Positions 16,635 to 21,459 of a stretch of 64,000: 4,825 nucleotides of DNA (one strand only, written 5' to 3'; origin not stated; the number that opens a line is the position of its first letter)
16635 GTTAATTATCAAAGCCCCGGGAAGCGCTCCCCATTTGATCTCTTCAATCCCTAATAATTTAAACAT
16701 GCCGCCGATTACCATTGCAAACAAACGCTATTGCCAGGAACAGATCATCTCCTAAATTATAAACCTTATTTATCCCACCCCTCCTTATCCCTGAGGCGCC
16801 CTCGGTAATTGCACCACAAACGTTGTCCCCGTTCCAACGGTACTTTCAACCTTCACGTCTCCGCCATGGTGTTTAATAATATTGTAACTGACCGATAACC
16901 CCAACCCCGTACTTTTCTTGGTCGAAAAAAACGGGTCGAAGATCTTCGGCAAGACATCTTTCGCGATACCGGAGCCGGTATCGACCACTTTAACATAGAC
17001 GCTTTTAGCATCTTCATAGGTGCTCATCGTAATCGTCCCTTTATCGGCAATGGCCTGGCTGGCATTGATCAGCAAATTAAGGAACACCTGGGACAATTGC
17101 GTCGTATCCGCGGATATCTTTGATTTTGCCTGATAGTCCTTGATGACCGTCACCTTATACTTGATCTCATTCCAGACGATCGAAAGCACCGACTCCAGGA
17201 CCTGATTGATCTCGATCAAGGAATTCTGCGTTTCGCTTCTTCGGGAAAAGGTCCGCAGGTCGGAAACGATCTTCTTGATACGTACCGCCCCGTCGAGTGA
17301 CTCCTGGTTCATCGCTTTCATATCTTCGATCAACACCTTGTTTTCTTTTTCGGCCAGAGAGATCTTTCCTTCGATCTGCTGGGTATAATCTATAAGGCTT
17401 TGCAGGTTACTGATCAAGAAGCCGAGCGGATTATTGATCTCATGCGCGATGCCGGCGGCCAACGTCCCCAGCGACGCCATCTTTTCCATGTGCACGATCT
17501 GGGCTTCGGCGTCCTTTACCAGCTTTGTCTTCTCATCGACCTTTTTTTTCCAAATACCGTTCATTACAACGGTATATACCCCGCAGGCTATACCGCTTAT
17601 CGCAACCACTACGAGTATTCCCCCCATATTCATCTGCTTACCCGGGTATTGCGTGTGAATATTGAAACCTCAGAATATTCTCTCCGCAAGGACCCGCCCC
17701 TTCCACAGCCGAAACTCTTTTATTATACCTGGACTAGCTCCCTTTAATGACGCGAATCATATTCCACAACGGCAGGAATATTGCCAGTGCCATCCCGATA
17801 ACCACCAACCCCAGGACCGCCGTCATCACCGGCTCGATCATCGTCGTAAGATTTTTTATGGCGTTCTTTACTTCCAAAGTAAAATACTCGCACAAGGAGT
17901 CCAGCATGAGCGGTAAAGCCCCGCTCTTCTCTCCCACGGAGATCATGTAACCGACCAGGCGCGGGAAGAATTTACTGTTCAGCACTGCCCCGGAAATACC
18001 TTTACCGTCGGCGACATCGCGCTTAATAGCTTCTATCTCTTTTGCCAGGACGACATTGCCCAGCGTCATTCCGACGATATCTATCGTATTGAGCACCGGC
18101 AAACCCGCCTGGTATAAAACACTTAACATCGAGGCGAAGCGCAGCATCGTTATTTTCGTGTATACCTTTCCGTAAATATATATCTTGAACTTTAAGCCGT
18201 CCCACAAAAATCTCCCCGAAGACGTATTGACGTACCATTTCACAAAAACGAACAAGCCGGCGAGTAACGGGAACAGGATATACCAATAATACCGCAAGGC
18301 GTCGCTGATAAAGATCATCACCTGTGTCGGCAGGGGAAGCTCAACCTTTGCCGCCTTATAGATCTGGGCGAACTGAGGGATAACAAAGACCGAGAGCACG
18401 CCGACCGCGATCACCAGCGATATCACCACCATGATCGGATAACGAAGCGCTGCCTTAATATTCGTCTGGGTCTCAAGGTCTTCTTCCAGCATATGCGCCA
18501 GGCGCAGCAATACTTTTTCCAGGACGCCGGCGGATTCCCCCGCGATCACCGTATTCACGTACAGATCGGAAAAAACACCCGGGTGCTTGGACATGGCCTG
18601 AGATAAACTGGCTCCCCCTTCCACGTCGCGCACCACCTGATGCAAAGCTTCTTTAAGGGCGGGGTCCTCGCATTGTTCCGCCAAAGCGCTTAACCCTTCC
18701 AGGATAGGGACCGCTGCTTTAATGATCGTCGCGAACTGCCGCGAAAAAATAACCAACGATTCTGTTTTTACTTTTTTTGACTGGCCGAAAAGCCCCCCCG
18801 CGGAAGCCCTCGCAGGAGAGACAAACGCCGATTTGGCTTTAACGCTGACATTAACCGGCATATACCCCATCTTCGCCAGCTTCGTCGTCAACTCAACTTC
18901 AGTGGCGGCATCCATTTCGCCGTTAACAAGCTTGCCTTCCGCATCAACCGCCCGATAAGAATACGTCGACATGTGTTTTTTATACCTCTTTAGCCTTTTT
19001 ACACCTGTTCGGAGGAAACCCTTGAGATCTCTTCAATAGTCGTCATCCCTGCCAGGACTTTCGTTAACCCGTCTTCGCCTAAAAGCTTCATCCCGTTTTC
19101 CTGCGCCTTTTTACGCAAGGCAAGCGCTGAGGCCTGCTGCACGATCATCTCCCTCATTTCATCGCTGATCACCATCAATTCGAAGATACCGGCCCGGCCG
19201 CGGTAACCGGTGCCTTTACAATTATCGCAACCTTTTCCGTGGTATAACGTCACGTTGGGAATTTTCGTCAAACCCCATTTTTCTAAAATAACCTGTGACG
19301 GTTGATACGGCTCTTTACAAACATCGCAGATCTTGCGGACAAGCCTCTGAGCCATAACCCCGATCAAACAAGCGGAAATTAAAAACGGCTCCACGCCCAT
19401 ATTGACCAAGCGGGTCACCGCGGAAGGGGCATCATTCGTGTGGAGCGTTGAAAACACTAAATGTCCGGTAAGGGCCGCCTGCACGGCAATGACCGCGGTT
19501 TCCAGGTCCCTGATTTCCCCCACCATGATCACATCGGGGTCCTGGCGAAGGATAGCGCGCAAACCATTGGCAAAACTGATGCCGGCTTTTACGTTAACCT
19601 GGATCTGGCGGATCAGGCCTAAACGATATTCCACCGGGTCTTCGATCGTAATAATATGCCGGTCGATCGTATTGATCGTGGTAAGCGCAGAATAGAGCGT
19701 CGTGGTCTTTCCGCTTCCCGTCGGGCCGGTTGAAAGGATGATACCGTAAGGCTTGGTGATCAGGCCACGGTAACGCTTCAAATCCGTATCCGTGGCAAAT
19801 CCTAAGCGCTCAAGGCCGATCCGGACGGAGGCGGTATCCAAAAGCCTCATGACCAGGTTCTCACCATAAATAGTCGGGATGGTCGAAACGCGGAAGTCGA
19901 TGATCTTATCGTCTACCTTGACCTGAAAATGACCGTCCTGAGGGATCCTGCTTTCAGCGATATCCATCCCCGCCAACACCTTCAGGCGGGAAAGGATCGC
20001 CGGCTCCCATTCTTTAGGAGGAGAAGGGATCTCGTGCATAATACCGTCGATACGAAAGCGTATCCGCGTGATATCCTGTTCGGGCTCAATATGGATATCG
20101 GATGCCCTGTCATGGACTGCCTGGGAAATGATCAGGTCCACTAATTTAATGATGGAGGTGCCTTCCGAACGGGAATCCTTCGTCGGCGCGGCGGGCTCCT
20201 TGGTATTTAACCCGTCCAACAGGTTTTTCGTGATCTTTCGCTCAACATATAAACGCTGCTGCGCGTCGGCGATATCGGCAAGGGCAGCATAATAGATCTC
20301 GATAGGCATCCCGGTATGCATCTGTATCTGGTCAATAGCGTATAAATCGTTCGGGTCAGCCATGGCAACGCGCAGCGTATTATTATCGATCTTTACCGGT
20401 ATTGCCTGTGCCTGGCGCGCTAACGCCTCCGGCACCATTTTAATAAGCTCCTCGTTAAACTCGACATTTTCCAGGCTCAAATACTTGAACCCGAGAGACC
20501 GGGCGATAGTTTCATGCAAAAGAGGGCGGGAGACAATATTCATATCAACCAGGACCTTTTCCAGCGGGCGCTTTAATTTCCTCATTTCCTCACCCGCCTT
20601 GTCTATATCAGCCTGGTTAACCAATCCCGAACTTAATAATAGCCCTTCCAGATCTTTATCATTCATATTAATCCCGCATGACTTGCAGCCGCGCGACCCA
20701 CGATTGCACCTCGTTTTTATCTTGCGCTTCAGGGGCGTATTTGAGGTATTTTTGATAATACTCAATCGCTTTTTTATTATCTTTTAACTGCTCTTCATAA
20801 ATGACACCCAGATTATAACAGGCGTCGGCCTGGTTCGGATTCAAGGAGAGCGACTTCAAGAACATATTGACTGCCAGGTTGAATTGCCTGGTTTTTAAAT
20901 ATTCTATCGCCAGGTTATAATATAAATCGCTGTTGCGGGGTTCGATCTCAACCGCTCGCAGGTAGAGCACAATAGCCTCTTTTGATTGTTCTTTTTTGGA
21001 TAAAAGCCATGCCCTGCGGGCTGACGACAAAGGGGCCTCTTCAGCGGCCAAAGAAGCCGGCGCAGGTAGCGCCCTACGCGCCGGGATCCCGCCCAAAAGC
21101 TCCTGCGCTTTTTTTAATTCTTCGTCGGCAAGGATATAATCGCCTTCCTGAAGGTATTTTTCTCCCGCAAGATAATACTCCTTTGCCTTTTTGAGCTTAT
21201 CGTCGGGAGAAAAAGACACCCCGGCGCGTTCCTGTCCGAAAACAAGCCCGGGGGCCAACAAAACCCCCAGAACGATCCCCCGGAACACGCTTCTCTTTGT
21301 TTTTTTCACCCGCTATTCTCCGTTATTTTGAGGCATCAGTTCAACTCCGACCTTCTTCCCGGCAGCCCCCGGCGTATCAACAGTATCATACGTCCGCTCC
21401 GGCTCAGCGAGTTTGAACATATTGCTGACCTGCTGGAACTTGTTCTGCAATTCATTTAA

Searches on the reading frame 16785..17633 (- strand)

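Call 6: search_protein_families(library=pfam, proteins=[window:16785-17633:-], max_evalue=0.01)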
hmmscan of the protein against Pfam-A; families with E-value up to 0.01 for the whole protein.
window:16785-17633:- (282 aa): 3 families
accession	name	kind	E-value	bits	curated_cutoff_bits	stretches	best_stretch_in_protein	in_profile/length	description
PF02518.31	HATPase_c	-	8.7e-25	87.8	26.4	1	176-279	2-110/111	Histidine kinase-, DNA gyrase B-, and HSP90-like ATPase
PF00512.31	HisKA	-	2.7e-08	34.2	26.9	1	55-133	2-64/66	His Kinase A (phospho-acceptor) domain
PF14501.12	HATPase_c_5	-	0.00024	21.4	22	1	180-265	6-91/102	GHKL domain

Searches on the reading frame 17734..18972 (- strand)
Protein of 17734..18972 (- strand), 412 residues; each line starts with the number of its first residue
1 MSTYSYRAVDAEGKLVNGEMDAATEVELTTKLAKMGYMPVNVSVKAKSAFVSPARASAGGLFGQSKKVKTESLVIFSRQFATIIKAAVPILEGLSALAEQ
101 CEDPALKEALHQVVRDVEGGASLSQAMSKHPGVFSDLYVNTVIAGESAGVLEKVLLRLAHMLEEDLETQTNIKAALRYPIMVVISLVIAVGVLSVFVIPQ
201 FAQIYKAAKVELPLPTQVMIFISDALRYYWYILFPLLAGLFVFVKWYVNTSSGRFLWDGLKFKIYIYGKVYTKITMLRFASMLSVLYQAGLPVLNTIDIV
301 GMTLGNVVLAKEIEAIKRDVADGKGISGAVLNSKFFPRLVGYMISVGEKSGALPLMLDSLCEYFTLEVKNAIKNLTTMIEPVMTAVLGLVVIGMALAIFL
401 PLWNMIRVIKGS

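Call 6: search_protein_families(library=pfam, proteins=[window:17734-18972:-], max_evalue=0.01)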
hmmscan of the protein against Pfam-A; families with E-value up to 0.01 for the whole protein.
window:17734-18972:- (412 aa): 1 family
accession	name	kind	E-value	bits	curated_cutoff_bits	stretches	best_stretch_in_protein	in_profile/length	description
PF00482.28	T2SSF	-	1.4e-58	196.8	25.2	2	76-199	1-125/125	Type II secretion system (T2SS), protein F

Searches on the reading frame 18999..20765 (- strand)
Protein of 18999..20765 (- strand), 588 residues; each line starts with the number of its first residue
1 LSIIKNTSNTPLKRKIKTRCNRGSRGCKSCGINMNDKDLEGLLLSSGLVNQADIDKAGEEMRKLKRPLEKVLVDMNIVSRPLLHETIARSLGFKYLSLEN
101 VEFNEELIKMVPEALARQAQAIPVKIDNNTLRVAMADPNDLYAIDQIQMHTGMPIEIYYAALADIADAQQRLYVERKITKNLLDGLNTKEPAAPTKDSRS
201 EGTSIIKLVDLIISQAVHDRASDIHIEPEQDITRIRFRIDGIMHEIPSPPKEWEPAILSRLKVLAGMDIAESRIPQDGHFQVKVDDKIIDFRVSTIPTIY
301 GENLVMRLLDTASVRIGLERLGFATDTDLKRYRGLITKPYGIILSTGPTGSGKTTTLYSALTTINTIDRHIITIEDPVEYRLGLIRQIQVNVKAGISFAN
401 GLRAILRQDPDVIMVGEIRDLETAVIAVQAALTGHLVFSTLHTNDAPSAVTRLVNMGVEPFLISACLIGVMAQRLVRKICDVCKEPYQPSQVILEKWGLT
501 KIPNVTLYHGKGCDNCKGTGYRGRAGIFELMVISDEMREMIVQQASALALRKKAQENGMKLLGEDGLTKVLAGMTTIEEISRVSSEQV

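Call 6: search_protein_families(library=pfam, proteins=[window:18999-20765:-], max_evalue=0.01)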
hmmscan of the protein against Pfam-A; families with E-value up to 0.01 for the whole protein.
window:18999-20765:- (588 aa): 4 families
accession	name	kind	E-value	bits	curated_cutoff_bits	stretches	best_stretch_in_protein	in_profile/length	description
PF00437.27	T2SSE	-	4.5e-137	457.1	24.9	1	203-582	6-370/370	Type II/IV secretion system protein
PF05157.20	MshEN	-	1.7e-20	73.2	23.1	1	91-176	1-87/90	MshEN domain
PF25199.1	nSTAND_NTPase5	-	0.00074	19.8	34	0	339-389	40-91/145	Novel STAND NTPase 5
PF13401.12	AAA_22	-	0.0081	16.9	27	0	340-394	5-60/130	AAA domain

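Call 43: search_protein_families(library=ncbifam, proteins=[window:18999-20765:-], max_evalue=0.001)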
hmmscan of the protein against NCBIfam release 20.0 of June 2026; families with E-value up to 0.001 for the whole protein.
window:18999-20765:- (588 aa): 20 families
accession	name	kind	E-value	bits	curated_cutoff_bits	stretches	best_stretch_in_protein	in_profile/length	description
TIGR02538.1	type_IV_pilB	equivalog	6.6e-180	599.4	675.65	1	41-585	4-563/564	type IV-A pilus assembly ATPase PilB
TIGR02533.1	type_II_gspE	equivalog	1.4e-174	581.4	630.25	1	109-583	2-485/486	type II secretion system ATPase GspE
NF053534.1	T4PilAsmATPsTfpB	equivalog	8.2e-141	470.2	850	1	79-584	64-582/584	type IV pilus assembly ATPase TfpB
NF007755.0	PRK10436.1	equivalog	1.3e-139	465.9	617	1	113-585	11-460/465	type II secretion system protein GspE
NF041000.1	ATPase_ComGA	equivalog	5.3e-80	268.2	300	1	212-477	3-266/267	competence type IV pilus ATPase ComGA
TIGR01420.1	pilT_fam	subfamily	5.6e-55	186.9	319.1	1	211-479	4-271/343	PilT/PilU family type 4a pilus ATPase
TIGR02525.1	plasmid_TraJ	equivalog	2.8e-26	92.4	368.3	1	332-456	142-272/372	plasmid transfer ATPase TraJ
TIGR02524.1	dot_icm_DotB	equivalog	1.8e-20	73.5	463.3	1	340-455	134-258/358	Dot/Icm type IV secretion system ATPase DotB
NF058587.1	archaellum_moto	equivalog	1.6e-18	66.8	550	1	343-456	278-396/527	archaellum flagellar ATPase motor FlaI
TIGR02788.1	VirB11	equivalog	2.8e-14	52.9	249.95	1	337-458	142-267/308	P-type DNA transfer ATPase VirB11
TIGR02782.1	TrbB_P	equivalog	5.9e-14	52.1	304.55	1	343-455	139-254/303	P-type conjugative transfer ATPase TrbB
NF010407.0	PRK13833.1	subfamily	4.8e-12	45.9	499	1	324-458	129-264/323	conjugal transfer protein TrbB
NF053672.1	bindosome_BasE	exception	6e-12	45.1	1000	1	343-472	273-408/512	bindosome assembly system ATPase subunit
NF010469.0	PRK13894.1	subfamily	3e-11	43.3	508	1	343-454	152-265/320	conjugal transfer ATPase TrbB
TIGR03819.1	heli_sec_ATPase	hypoth_equivalog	4.1e-11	42.7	373.15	1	342-458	180-302/340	TadA family conjugal transfer-associated ATPase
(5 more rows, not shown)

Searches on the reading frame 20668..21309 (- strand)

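Call 6: search_protein_families(library=pfam, proteins=[window:20668-21309:-], max_evalue=0.01)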
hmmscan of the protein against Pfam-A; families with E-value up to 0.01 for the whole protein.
window:20668-21309:- (213 aa): 18 families
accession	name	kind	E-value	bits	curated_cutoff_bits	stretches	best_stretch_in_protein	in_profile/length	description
PF13181.12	TPR_8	-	7.8e-18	63.5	25.7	2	161-194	1-33/34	Tetratricopeptide repeat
PF00515.34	TPR_1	-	5.4e-16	58.1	27.8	3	128-159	2-33/34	Tetratricopeptide repeat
PF07719.23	TPR_2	-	2e-15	56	27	2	128-159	2-33/34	Tetratricopeptide repeat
PF13431.12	TPR_17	-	2.1e-13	49.8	24.4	2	115-146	1-32/34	Tetratricopeptide repeat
PF13414.12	TPR_11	-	1.7e-10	40.9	26.8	2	107-138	8-39/42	TPR repeat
PF14559.12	TPR_19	-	1.4e-07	32.1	25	1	139-202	3-62/68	Tetratricopeptide repeat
PF13424.12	TPR_12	-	3.1e-07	30.9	30.1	1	130-192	6-75/77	Tetratricopeptide repeat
PF13432.12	TPR_16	-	3.2e-07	31.1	32.7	1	131-193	1-62/65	Tetratricopeptide repeat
PF13176.12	TPR_7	-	3.2e-07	30.3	27.9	1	163-194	1-33/36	Tetratricopeptide repeat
PF13428.12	TPR_14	-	4.5e-06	27.3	23.5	0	98-134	6-42/44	Tetratricopeptide repeat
PF13371.12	TPR_9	-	4.6e-06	27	35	1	137-202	5-69/73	Tetratricopeptide repeat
PF08238.18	Sel1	-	0.00016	22.5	30.7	1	161-187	1-30/36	Sel1 repeat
PF12895.13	ANAPC3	-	0.00027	21.6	27.2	1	106-187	2-81/82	Anaphase-promoting complex, cyclosome, subunit 3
PF13174.12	TPR_6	-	0.00035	21.5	26.3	1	163-194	2-32/33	Tetratricopeptide repeat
PF23914.1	TPR_CcmH_CycH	-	0.00055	20.2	42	1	107-196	64-155/158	Cytochrome c-type biogenesis protein H TPR domain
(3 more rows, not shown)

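Call 43: search_protein_families(library=ncbifam, proteins=[window:20668-21309:-], max_evalue=0.001)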
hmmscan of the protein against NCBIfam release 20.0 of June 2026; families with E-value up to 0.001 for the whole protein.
window:20668-21309:- (213 aa): 14 families
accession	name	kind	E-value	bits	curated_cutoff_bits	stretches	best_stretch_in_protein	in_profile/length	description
NF040959.1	MamA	equivalog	6.5e-12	45.3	200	1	103-194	81-171/204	magnetosome protein MamA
TIGR02521.1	type_IV_pilW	equivalog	7.7e-11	42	154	1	127-197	31-100/234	type IV pilus biogenesis/stability protein PilW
TIGR02917.1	PEP_TPR_lipo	equivalog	1e-10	40.2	312.2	1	105-195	579-870/899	XrtA/PEP-CTERM system TPR-repeat protein PrsT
NF047371.1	FlcA_CTERM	equivalog_domain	1.1e-08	34.1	300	1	34-194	384-539/646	periplasmic flagellar collar protein FlcA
NF052312.1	T9SS_PorW_SprE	equivalog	1e-07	31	250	1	156-201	540-585/716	type IX secretion system periplasmic lipoprotein PorW/SprE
NF033762.1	social_mot_Tgl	equivalog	3.8e-07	29.7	225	1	121-197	25-101/252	social motility TPR repeat lipoprotein Tgl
NF002725.1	PRK02603.1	equivalog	1.1e-06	28.7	143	1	110-183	52-128/173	photosystem I assembly protein Ycf3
NF047507.1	TPR_BatC_Lepto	exception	1.7e-06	27.7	175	0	160-197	95-131/214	TPR repeat-containing protein BatC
NF033758.1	gliding_GltE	equivalog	1.1e-05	24.6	225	1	118-192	281-355/411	adventurous gliding motility TPR repeat lipoprotein GltE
NF033920.0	C39_PA2778_fam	equivalog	3.6e-05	23.3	150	1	83-191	146-253/255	PA2778 family cysteine peptidase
TIGR00540.1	TPR_hemY_coli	hypoth_equivalog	0.00018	20.4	142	1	106-187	305-384/385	heme biosynthesis-associated TPR protein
TIGR02552.1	LcrH_SycD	equivalog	0.00019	21.1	104.8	0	105-149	64-108/136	SycD/LcrH family type III secretion system chaperone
TIGR02795.1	tol_pal_ybgF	equivalog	0.00041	20.9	90.1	0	129-196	4-73/119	tol-pal system protein YbgF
NF008391.2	PRK11189.1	equivalog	0.00079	19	250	1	116-183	88-157/297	lipoprotein NlpI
